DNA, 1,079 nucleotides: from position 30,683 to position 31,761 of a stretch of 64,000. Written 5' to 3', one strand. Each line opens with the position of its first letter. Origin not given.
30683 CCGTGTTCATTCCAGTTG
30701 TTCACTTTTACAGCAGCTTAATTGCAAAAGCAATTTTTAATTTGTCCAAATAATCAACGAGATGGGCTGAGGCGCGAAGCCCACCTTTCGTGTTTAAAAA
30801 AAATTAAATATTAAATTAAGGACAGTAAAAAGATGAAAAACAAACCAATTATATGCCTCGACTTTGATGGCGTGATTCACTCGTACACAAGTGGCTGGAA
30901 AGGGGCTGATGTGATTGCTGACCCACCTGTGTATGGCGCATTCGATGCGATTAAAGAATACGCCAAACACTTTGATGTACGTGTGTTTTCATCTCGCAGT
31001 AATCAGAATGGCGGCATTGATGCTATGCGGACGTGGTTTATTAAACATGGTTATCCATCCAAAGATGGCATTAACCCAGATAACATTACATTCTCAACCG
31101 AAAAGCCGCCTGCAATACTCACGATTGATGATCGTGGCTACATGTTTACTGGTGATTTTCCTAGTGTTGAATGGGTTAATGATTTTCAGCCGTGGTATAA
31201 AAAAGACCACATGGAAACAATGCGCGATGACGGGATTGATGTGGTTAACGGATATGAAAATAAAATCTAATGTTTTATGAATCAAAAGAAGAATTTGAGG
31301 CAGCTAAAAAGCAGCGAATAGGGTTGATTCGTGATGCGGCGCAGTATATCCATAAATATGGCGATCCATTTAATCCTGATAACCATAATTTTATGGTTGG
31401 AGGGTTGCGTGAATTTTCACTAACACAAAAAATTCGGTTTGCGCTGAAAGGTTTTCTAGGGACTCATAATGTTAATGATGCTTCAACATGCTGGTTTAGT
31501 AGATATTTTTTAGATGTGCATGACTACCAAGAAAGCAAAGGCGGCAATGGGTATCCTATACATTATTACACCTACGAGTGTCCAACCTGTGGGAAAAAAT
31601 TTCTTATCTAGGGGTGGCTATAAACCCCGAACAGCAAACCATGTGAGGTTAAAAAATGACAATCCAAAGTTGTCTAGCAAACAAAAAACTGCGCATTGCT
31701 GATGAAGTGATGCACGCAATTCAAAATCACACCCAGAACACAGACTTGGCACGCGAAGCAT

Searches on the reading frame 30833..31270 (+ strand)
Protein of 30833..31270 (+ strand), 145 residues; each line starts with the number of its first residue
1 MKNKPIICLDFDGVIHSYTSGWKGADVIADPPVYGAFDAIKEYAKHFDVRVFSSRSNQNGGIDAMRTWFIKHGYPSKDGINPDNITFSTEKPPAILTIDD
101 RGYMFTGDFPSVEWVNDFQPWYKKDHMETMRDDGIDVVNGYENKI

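Call 25: search_protein_families(library=phrogs, proteins=[window:30833-31270:+], max_evalue=0.01)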
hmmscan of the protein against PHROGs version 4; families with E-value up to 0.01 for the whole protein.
window:30833-31270:+ (145 aa): 4 families
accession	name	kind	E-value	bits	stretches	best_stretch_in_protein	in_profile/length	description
phrog_23773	-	unknown function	1.2e-25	91.2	1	3-128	51-188/451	-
phrog_1238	-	moron, auxiliary metabolic gene and host takeover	2.6e-14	54.1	1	2-127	20-137/155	phosphoheptose isomerase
phrog_420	-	unknown function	9.7e-06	26.3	0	31-90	84-140/267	unknown function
phrog_415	-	other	0.0021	18.8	1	1-76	18-108/218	polynucleotide kinase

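Call 83: find_encoding_contigs(protein=window:30833-31270:+, flank=10000, max_places=10)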
Protein window:30833-31270:+ (145 aa): 1 contig read that carries it; 1 place shown.
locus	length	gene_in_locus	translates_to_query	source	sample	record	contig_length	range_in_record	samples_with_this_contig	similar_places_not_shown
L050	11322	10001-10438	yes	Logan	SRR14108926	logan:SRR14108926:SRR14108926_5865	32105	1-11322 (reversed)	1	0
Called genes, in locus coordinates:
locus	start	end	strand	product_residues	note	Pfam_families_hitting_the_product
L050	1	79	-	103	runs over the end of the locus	-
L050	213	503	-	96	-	-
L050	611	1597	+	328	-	PF20557:DnaT_2 (weak)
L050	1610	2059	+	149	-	-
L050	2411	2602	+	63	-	-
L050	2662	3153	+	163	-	-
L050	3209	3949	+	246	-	-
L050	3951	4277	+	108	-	-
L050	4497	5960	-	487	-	PF06074:Portal_Mu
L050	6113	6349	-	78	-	-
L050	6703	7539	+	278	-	-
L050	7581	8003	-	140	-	-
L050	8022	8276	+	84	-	-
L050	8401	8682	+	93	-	-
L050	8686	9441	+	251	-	-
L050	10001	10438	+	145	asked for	-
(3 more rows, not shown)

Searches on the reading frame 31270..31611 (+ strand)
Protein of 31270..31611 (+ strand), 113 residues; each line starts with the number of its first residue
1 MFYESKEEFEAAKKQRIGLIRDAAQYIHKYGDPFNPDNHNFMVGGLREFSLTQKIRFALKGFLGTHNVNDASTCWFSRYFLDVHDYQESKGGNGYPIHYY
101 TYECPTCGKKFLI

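Call 25: search_protein_families(library=phrogs, proteins=[window:31270-31611:+], max_evalue=0.01)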
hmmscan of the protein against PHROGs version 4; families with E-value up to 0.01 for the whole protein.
window:31270-31611:+ (113 aa): 1 family
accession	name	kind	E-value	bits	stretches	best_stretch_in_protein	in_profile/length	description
phrog_13250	-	unknown function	0.0083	17.3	0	80-112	45-77/80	-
